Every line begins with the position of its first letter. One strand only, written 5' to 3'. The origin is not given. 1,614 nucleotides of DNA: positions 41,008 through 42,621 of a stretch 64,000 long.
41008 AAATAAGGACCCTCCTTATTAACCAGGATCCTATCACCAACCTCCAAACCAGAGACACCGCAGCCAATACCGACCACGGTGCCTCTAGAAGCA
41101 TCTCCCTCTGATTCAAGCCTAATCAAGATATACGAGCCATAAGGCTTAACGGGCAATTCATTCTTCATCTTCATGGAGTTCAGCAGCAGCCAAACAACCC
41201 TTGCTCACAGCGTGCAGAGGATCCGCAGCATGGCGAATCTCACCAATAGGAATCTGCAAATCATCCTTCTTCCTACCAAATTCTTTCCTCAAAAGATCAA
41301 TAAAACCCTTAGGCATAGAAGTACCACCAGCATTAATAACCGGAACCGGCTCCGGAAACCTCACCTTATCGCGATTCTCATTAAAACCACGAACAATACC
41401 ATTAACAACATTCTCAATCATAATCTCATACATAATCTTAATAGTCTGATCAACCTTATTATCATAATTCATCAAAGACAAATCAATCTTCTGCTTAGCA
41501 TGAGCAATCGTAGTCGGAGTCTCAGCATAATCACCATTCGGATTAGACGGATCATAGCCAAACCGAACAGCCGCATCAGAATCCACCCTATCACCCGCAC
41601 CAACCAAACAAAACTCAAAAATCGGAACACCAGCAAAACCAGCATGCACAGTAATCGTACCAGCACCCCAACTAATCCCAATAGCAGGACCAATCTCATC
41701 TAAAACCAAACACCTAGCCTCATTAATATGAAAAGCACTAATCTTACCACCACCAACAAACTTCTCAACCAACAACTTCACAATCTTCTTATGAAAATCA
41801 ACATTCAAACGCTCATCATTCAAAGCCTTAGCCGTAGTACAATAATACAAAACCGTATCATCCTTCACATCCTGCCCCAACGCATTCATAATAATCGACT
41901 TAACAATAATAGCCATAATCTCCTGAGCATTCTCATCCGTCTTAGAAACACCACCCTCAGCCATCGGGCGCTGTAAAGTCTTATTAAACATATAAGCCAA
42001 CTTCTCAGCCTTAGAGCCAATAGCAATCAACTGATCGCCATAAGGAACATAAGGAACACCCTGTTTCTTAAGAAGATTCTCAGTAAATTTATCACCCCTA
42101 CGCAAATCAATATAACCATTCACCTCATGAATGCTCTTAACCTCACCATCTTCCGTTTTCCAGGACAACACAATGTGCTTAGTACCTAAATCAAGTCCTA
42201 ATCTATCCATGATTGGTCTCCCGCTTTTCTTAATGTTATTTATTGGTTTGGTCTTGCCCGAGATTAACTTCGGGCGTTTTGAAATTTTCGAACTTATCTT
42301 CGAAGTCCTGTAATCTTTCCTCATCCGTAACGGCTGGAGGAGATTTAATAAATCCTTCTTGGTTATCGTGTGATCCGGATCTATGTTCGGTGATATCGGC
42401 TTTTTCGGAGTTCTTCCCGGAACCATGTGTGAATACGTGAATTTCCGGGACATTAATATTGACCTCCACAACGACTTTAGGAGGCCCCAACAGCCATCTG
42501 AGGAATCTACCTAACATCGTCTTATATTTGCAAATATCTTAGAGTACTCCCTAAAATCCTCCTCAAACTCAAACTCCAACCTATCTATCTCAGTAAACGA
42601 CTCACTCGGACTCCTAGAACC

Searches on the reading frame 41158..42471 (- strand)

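Call 40: search_protein_families(library=pfam, proteins=[window:41158-42471:-], max_evalue=0.01)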
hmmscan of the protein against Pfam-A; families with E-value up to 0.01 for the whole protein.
window:41158-42471:- (437 aa): 1 family
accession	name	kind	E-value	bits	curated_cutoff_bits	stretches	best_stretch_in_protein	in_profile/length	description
PF25216.1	Volactin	-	3.5e-41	142.2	35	1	91-430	3-321/321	Volactin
